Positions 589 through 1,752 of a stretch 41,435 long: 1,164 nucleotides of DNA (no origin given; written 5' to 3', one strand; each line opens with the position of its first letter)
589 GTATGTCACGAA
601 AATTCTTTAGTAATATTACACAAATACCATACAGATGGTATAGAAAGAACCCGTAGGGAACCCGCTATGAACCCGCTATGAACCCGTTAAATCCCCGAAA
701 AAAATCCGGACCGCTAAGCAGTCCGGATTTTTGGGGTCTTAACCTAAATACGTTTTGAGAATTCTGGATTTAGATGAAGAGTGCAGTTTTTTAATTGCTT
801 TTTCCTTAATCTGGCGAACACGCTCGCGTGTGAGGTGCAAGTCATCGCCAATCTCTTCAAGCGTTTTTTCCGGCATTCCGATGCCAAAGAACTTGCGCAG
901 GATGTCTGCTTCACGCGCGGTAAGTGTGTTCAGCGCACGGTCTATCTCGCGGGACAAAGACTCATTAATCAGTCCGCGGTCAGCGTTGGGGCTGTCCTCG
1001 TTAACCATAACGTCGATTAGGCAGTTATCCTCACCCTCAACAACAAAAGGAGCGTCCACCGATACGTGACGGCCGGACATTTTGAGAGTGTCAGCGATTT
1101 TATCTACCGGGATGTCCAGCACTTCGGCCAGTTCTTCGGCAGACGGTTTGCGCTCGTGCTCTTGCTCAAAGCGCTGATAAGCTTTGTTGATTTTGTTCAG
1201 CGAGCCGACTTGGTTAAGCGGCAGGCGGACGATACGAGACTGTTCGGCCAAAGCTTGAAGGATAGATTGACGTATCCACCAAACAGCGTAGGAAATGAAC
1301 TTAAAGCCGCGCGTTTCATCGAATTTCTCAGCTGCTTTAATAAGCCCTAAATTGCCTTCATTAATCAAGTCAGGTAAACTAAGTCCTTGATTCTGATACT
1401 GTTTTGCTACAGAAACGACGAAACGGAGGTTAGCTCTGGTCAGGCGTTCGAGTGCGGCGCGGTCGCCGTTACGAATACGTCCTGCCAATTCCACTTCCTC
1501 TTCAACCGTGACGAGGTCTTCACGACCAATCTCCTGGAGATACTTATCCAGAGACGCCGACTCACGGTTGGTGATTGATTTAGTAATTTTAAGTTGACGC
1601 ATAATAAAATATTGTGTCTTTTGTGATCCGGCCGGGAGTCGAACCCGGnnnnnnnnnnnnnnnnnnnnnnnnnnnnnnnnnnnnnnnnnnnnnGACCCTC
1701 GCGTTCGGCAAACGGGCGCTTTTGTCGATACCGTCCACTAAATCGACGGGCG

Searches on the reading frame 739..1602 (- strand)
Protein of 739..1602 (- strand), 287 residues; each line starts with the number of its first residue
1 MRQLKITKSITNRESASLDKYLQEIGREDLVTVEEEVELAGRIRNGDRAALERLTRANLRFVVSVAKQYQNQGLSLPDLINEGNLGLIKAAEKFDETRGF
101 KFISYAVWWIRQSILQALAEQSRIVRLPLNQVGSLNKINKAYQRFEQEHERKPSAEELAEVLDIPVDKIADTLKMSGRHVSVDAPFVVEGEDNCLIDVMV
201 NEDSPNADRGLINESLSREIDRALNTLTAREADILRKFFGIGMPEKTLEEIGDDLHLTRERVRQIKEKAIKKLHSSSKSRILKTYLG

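Call 6: search_protein_families(library=pfam, proteins=[window:739-1602:-], max_evalue=0.001)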
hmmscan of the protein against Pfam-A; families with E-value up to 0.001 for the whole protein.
window:739-1602:- (287 aa): 4 families
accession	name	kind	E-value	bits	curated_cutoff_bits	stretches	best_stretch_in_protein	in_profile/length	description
PF04542.20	Sigma70_r2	-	3.7e-19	68.7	24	1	55-123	2-70/71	Sigma-70 region 2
PF04545.22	Sigma70_r4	-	9.2e-16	57.5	24.1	1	223-273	1-48/50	Sigma-70, region 4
PF04539.22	Sigma70_r3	-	3.9e-15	56.2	25.3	1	135-192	3-60/78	Sigma-70 region 3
PF00140.25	Sigma70_r1_2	-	8.1e-12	45.3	22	1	17-49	2-34/34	Sigma-70 factor, region 1.2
